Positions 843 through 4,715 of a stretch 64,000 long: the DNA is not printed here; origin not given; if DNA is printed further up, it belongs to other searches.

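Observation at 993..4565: Single-polypeptide TerB-like + 2×FHA + ABC ATPase + ABC-2 permease transporter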

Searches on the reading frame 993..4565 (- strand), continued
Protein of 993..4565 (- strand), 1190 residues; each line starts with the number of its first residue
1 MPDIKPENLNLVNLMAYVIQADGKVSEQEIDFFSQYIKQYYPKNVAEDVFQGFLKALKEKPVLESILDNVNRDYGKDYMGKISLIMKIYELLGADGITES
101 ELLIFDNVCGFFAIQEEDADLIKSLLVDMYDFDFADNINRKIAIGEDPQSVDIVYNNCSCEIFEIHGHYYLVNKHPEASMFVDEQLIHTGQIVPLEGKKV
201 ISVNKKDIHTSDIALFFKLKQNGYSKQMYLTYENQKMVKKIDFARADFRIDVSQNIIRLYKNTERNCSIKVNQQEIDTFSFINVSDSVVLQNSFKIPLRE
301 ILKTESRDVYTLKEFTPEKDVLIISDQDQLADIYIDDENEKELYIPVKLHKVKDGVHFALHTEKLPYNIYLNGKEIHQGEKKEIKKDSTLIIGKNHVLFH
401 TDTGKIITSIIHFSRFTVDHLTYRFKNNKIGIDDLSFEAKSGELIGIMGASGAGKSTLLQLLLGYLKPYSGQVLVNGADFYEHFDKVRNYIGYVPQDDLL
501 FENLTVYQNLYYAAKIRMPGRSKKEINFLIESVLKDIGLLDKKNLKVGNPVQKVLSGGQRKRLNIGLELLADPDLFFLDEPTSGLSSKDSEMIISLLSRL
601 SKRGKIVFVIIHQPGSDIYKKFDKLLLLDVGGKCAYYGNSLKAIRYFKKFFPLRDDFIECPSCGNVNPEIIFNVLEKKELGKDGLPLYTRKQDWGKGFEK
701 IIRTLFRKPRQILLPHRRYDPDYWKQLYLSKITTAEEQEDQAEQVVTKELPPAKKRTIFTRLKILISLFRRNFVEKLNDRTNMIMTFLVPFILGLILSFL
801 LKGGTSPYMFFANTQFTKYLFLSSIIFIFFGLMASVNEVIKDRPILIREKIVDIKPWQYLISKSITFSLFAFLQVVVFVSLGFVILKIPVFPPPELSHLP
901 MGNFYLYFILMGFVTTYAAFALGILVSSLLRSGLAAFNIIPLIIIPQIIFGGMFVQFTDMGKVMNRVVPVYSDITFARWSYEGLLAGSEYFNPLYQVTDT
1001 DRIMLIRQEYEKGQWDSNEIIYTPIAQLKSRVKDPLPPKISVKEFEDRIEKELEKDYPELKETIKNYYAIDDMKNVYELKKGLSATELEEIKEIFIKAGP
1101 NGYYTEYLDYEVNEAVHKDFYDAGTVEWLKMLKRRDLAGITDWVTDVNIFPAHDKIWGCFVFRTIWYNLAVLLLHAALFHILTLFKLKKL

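Call 11: find_homologous_proteins(query=window:993-4565:-, max_evalue=1e-10)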
Query window:993-4565:- (1190 aa): 3308 proteins with E <= 1e-10 among 8000 candidates; the best 120 are listed.
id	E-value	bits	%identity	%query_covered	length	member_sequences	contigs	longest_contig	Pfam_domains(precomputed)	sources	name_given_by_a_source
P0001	0.0e+0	2692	100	100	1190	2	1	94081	PF05099.19,PF01061.30,PF00005.34,PF12698.14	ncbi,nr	ncbi:MAG: ATP-binding cassette domain-containing protein [Spirochaetales bacterium]|nr:ATP-binding c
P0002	0.0e+0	2293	84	100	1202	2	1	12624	PF05099.19,PF01061.30,PF00005.34,PF12698.14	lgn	-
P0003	0.0e+0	1791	65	99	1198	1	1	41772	PF05099.19,PF01061.30,PF00005.34,PF12698.14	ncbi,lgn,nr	ncbi:MAG: ATP-binding cassette domain-containing protein [Spirochaetales bacterium]|nr:ATP-binding c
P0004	0.0e+0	1731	64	99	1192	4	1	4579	PF05099.19,PF01061.30,PF00005.34,PF12698.14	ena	-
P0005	0.0e+0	1714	63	99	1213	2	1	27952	PF05099.19,PF01061.30,PF00005.34,PF12698.14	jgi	jgi:ABC-type multidrug transport system ATPase subunit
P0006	0.0e+0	1385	52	99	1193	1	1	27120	PF05099.19,PF01061.30,PF00005.34,PF12698.14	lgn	-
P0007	0.0e+0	1374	51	99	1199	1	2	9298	PF01061.30,PF00005.34,PF12698.14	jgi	-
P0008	0.0e+0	1357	50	100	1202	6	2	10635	PF05099.19,PF01061.30,PF00005.34,PF12698.14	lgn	-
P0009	0.0e+0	1336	48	100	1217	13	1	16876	PF05099.19,PF01061.30,PF00005.34,PF12698.14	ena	-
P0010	0.0e+0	1236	71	65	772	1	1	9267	PF05099.19,PF00005.34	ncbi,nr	ncbi:MAG: ATP-binding cassette domain-containing protein, partial [Spirochaetales bacterium]|nr:ATP-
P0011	0.0e+0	1235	47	100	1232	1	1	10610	PF05099.19,PF01061.30,PF00005.34,PF12698.14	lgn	-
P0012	0.0e+0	1223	47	99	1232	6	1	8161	PF05099.19,PF01061.30,PF00005.34,PF12698.14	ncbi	-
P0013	0.0e+0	1145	45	99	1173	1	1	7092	PF19055.7,PF01061.30,PF00005.34,PF12698.14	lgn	-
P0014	5.4e-232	791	36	97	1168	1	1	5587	PF05099.19,PF01061.30,PF00005.34,PF12698.14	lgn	-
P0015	2.3e-227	776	35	99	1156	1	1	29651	PF05099.19,PF01061.30,PF00005.34,PF12698.14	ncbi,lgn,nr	ncbi:MAG: ATP-binding cassette domain-containing protein [Spirochaetaceae bacterium]|nr:MAG: ATP-bin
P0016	1.6e-126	442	32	83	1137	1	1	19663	PF19055.7,PF01061.30,PF00005.34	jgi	jgi:ABC-type multidrug transport system ATPase subunit/ABC-type multidrug transport system permease 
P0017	4.1e-121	424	39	52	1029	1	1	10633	PF19055.7,PF01061.30,PF00005.34,PF12698.14,PF13304.13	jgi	-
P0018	4.4e-121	424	33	81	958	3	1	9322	PF01061.30,PF00005.34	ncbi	ncbi:MAG: hypothetical protein CR982_01485, partial [Candidatus Cloacimonadota bacterium]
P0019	9.9e-120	419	38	54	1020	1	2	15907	PF05099.19,PF19055.7,PF01061.30,PF00005.34,PF12698.14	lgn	-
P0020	4.3e-119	417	40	52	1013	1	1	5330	PF05099.19,PF01061.30,PF00005.34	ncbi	ncbi:MAG TPA: ATP-binding cassette domain-containing protein [Chryseosolibacter sp.]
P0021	3.1e-118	414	39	52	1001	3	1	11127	PF05099.19,PF01061.30,PF00005.34,PF12698.14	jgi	-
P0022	6.3e-118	413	39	52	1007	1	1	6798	PF05099.19,PF01061.30,PF00005.34,PF12698.14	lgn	-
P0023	2.1e-117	412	38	53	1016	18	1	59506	PF05099.19,PF01061.30,PF00005.34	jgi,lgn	jgi:ABC-type multidrug transport system ATPase subunit/uncharacterized tellurite resistance protein 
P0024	5.3e-117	410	36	58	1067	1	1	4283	PF05099.19,PF19055.7,PF01061.30,PF00005.34,PF12698.14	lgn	-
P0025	1.2e-116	409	39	52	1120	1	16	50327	PF01061.30,PF00005.34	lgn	-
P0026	2.1e-116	408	36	58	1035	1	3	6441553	PF05099.19,PF19055.7,PF01061.30,PF00005.34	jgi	jgi:ABC transport system ATP-binding/permease protein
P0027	2.4e-116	408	32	75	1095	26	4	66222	PF05099.19,PF19055.7,PF01061.30,PF00005.34,PF12698.14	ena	-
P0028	3.0e-116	408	35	59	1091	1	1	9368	PF05099.19,PF19055.7,PF01061.30,PF00005.34,PF12698.14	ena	-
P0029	4.7e-116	407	33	66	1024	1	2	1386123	PF05099.19,PF19055.7,PF01061.30,PF00005.34,PF12698.14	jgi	jgi:ABC-type multidrug transport system ATPase subunit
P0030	5.6e-116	407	37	54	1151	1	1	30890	PF05099.19,PF19055.7,PF01061.30,PF00005.34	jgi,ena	-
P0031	7.4e-116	406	38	52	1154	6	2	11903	PF05099.19,PF19055.7,PF01061.30,PF00005.34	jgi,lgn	-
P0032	8.4e-116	406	33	75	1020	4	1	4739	PF05099.19,PF19055.7,PF01061.30,PF00005.34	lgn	-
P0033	9.8e-116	406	32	68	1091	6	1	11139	PF05099.19,PF19055.7,PF01061.30,PF00005.34,PF12698.14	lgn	-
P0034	1.1e-115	406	34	60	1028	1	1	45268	PF05099.19,PF19055.7,PF01061.30,PF00005.34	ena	-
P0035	1.2e-115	406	35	62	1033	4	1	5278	PF19055.7,PF01061.30,PF00005.34,PF12698.14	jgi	jgi:ABC-type multidrug transport system ATPase subunit/ABC-type multidrug transport system permease 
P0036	1.2e-115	406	36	59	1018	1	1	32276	PF05099.19,PF01061.30,PF00005.34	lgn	-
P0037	1.5e-115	405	38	52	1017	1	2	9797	PF05099.19,PF01061.30,PF00005.34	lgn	-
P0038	1.6e-115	405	36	59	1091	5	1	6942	PF05099.19,PF19055.7,PF01061.30,PF00005.34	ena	-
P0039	1.7e-115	405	41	52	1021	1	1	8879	PF05099.19,PF01061.30,PF00005.34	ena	-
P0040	1.9e-115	405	32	75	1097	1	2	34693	PF05099.19,PF19055.7,PF01061.30,PF00005.34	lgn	-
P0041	2.4e-115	405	35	60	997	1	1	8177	PF19055.7,PF01061.30,PF00005.34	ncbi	ncbi:MAG TPA: ATP-binding cassette domain-containing protein [Bacteroidia bacterium]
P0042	2.8e-115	404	37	52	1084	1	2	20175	PF05099.19,PF19055.7,PF01061.30,PF00005.34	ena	-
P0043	4.0e-115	404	40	48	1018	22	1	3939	PF05099.19,PF01061.30,PF00005.34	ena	-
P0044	4.2e-115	404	40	48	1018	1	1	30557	PF05099.19,PF01061.30,PF00005.34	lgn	-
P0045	4.4e-115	404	38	57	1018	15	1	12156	PF05099.19,PF19055.7,PF01061.30,PF00005.34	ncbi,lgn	-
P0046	5.4e-115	404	39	53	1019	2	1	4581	PF05099.19,PF01061.30,PF00005.34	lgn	-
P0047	5.8e-115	403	35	63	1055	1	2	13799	PF05099.19,PF19055.7,PF01061.30,PF00005.34,PF12698.14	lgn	-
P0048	5.8e-115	403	39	52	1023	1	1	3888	PF05099.19,PF01061.30,PF00005.34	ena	-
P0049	5.8e-115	403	35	57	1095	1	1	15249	PF19055.7,PF01061.30,PF00005.34,PF12698.14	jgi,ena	-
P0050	6.5e-115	403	39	48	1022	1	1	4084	PF01061.30,PF00005.34,PF12698.14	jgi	jgi:ABC transport system ATP-binding/permease protein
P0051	6.8e-115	403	32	75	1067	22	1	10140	PF05099.19,PF19055.7,PF01061.30,PF00005.34,PF12698.14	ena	-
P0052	7.2e-115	403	37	56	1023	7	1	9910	PF01061.30,PF00005.34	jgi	-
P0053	1.0e-114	403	34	68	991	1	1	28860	PF19055.7,PF01061.30,PF00005.34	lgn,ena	-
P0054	1.1e-114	403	35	58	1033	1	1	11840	PF01061.30,PF00005.34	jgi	jgi:ABC transport system ATP-binding/permease protein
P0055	1.2e-114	402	34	62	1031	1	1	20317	PF19055.7,PF01061.30,PF00005.34,PF12698.14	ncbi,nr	ncbi:MAG: ATP-binding cassette domain-containing protein [Bacteroidales bacterium]|nr:ATP-binding ca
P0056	1.5e-114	402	38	52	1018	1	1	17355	PF05099.19,PF19055.7,PF01061.30,PF00005.34,PF12698.14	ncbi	-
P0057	1.5e-114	402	36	62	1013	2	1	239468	PF05099.19,PF01061.30,PF00005.34,PF12698.14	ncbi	-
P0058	1.8e-114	402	38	53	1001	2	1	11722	PF19055.7,PF01061.30,PF00005.34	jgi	-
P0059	1.9e-114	402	36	54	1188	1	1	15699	PF19055.7,PF01061.30,PF00005.34,PF12698.14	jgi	jgi:ABC-type multidrug transport system ATPase subunit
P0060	2.1e-114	402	35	59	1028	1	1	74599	PF05099.19,PF19055.7,PF01061.30,PF00005.34,PF12698.14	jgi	jgi:ABC-type multidrug transport system ATPase subunit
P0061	2.1e-114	402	37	53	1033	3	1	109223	PF01061.30,PF00005.34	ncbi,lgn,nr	ncbi:MAG: ATP-binding cassette domain-containing protein [Cyclobacteriaceae bacterium]|nr:ATP-bindin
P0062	2.2e-114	401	36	58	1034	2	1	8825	PF01061.30,PF00005.34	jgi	jgi:ABC transport system ATP-binding/permease protein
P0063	2.3e-114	401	38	52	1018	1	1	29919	PF05099.19,PF01061.30,PF00005.34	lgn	-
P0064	2.6e-114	401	35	56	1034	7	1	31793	PF05099.19,PF19055.7,PF01061.30,PF00005.34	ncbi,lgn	ncbi:MAG: ATP-binding cassette domain-containing protein [Bacteroidota bacterium]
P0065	2.6e-114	401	40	48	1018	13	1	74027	PF05099.19,PF01061.30,PF00005.34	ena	-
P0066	2.7e-114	401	38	52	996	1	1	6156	PF05099.19,PF01061.30,PF00005.34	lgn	-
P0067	3.4e-114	401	34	62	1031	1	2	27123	PF19055.7,PF01061.30,PF00005.34,PF12698.14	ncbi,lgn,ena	-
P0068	3.7e-114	401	36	53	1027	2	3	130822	PF05099.19,PF19055.7,PF01061.30,PF00005.34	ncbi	-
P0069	4.0e-114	401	35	66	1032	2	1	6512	PF01061.30,PF00005.34,PF12698.14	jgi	jgi:ABC transport system ATP-binding/permease protein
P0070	4.5e-114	400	35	59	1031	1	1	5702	PF05099.19,PF19055.7,PF01061.30,PF00005.34,PF12698.14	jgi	jgi:ABC transport system ATP-binding/permease protein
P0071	4.6e-114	400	32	74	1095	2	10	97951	PF05099.19,PF19055.7,PF01061.30,PF00005.34,PF12698.14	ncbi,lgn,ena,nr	ncbi:MAG: ATP-binding cassette domain-containing protein [Salinivirgaceae bacterium]|nr:ATP-binding 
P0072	5.7e-114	400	37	52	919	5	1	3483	PF19055.7,PF01061.30,PF00005.34,PF12698.14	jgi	jgi:ABC-type multidrug transport system ATPase subunit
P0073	5.7e-114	400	36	56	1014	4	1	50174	PF05099.19,PF01061.30,PF00005.34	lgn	-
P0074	5.8e-114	400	38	52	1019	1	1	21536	PF05099.19,PF19055.7,PF01061.30,PF00005.34,PF12698.14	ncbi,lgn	-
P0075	6.3e-114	400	40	49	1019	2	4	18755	PF01061.30,PF00005.34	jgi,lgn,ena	-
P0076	6.3e-114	400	34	59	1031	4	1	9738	PF05099.19,PF19055.7,PF01061.30,PF00005.34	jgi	-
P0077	6.4e-114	400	33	69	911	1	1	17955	PF19055.7,PF01061.30,PF00005.34,PF12698.14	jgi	jgi:ABC-type multidrug transport system ATPase subunit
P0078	6.5e-114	400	36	54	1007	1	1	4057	PF05099.19,PF01061.30,PF00005.34,PF12698.14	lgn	-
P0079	7.3e-114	400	38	52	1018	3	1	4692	PF05099.19,PF19055.7,PF01061.30,PF00005.34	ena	-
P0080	7.9e-114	400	37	52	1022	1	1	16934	PF05099.19,PF19055.7,PF01061.30,PF00005.34,PF12698.14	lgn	-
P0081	8.0e-114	400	36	54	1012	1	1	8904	PF05099.19,PF19055.7,PF01061.30,PF00005.34,PF12698.14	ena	-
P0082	8.1e-114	400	40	52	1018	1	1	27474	PF05099.19,PF01061.30,PF00005.34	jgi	jgi:ABC-type multidrug transport system ATPase subunit/uncharacterized tellurite resistance protein 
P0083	8.1e-114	400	40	52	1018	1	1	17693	PF05099.19,PF01061.30,PF00005.34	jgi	jgi:ABC-type multidrug transport system ATPase subunit/uncharacterized tellurite resistance protein 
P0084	8.2e-114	400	37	54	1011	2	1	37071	PF05099.19,PF19055.7,PF01061.30,PF00005.34,PF12698.14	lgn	-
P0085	8.6e-114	400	40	52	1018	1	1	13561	PF05099.19,PF01061.30,PF00005.34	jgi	jgi:ABC-type multidrug transport system ATPase subunit/uncharacterized tellurite resistance protein 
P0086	9.1e-114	399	38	52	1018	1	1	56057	PF05099.19,PF19055.7,PF01061.30,PF00005.34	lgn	-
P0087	1.1e-113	399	32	74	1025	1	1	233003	PF05099.19,PF19055.7,PF01061.30,PF00005.34,PF12698.14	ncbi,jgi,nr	ncbi:MAG: ATP-binding cassette domain-containing protein [Bacteroidetes bacterium]|jgi:ABC-type mult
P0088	1.1e-113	399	36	52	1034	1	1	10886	PF05099.19,PF19055.7,PF01061.30,PF00005.34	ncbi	-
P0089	1.1e-113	399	33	67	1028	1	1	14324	PF19055.7,PF01061.30,PF00005.34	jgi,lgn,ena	-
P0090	1.2e-113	399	35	62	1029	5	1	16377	PF05099.19,PF19055.7,PF01061.30,PF00005.34,PF12698.14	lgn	-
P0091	1.4e-113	399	36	59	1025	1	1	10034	PF05099.19,PF01061.30,PF00005.34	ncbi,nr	ncbi:MAG: ATP-binding cassette domain-containing protein [Microscillaceae bacterium]|nr:ATP-binding 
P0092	1.5e-113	399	36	56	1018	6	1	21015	PF05099.19,PF19055.7,PF01061.30,PF00005.34,PF12698.14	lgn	-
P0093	1.5e-113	399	36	55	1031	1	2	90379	PF05099.19,PF19055.7,PF01061.30,PF00005.34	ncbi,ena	ncbi:MAG: ATP-binding cassette domain-containing protein [Salibacteraceae bacterium]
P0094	2.3e-113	398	37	52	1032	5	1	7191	PF05099.19,PF19055.7,PF01061.30,PF00005.34,PF12698.14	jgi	jgi:ABC transport system ATP-binding/permease protein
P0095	2.3e-113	398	39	48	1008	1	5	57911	PF05099.19,PF01061.30,PF00005.34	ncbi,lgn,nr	ncbi:MAG: ATP-binding cassette domain-containing protein [Cyclobacteriaceae bacterium]|nr:ATP-bindin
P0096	2.6e-113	398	36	56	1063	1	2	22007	PF19055.7,PF01061.30,PF00005.34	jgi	-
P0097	2.7e-113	398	39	52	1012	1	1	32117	PF05099.19,PF01061.30,PF00005.34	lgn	-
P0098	3.4e-113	398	38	52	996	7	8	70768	PF05099.19,PF01061.30,PF00005.34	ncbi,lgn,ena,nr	ncbi:MAG: ATP-binding cassette domain-containing protein [Cyclobacteriaceae bacterium]|nr:ATP-bindin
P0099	3.4e-113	398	38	54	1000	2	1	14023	PF01061.30,PF00005.34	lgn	-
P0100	4.0e-113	397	32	78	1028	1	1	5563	PF05099.19,PF19055.7,PF01061.30,PF00005.34,PF12698.14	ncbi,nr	ncbi:MAG: ATP-binding cassette domain-containing protein [Flavobacteriales bacterium]|nr:ATP-binding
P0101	4.2e-113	397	36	52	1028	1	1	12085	PF05099.19,PF19055.7,PF01061.30,PF00005.34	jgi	-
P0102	4.3e-113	397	36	58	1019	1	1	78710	PF19055.7,PF01061.30,PF00005.34,PF12698.14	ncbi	-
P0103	4.3e-113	397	36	54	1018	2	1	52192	PF05099.19,PF19055.7,PF01061.30,PF00005.34,PF12698.14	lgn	-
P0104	4.7e-113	397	39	48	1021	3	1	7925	PF05099.19,PF01061.30,PF00005.34,PF12698.14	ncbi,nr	ncbi:MAG TPA: ABC transporter [Flavobacteriales bacterium]|nr:ABC transporter [Flavobacteriales bact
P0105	4.8e-113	397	34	60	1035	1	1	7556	PF05099.19,PF19055.7,PF01061.30,PF00005.34,PF12698.14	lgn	-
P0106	4.9e-113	397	36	54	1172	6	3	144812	PF01061.30,PF00005.34,PF12698.14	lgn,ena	-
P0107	5.1e-113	397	32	75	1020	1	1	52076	PF05099.19,PF19055.7,PF01061.30,PF00005.34,PF12698.14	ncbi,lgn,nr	ncbi:MAG: ATP-binding cassette domain-containing protein [Bacteroidia bacterium]|nr:ATP-binding cass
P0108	5.1e-113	397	37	59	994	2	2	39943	PF05099.19,PF19055.7,PF01061.30,PF00005.34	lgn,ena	-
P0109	5.2e-113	397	39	52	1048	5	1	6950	PF05099.19,PF19055.7,PF01061.30,PF00005.34,PF12698.14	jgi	jgi:ABC-type multidrug transport system ATPase subunit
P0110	5.6e-113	397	39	48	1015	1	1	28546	PF05099.19,PF01061.30,PF00005.34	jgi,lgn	-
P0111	6.8e-113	397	38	53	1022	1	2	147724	PF19055.7,PF01061.30,PF00005.34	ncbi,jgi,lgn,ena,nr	ncbi:MAG TPA: ATP-binding cassette domain-containing protein [Bacteroidales bacterium]|nr:ATP-bindin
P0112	7.0e-113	397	39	52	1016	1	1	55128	PF05099.19,PF01061.30,PF00005.34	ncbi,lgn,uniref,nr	ncbi:ATP-binding cassette domain-containing protein [Chryseosolibacter indicus]|uniref:ATP-binding c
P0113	7.7e-113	396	36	56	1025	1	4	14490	PF05099.19,PF19055.7,PF01061.30,PF00005.34,PF12698.14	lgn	-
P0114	8.7e-113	396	37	54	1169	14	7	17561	PF01061.30,PF00005.34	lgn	-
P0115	9.2e-113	396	36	59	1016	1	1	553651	PF05099.19,PF01061.30,PF00005.34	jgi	jgi:ABC transport system ATP-binding/permease protein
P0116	9.4e-113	396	41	48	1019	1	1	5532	PF05099.19,PF01061.30,PF00005.34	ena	-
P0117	9.8e-113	396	38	49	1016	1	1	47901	PF05099.19,PF01061.30,PF00005.34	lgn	-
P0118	9.9e-113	396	39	52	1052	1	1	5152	PF01061.30,PF00005.34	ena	-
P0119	9.9e-113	396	37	58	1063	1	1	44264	PF01061.30,PF00005.34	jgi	jgi:ABC transport system ATP-binding/permease protein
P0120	1.1e-112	396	36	52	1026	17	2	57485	PF05099.19,PF19055.7,PF01061.30,PF00005.34,PF12698.14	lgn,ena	-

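Call 34: find_encoding_contigs(protein=P0003, flank=7000, max_places=2)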
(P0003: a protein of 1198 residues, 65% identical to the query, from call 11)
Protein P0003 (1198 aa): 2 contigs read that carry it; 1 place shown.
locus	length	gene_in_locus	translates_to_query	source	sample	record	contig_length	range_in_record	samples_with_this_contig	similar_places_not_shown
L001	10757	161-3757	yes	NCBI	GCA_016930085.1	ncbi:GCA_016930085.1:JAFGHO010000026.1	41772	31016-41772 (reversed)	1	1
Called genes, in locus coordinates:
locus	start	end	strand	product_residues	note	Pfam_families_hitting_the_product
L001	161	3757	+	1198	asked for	PF05099:TerB (weak), PF00005:ABC_tran, PF01061:ABC2_membrane, PF12698:ABC2_membrane_3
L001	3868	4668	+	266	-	-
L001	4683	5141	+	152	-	-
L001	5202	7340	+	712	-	-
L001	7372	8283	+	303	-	-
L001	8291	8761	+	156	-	PF04138:GtrA_DPMS_TM (faint)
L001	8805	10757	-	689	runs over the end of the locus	PF00015:MCPsignal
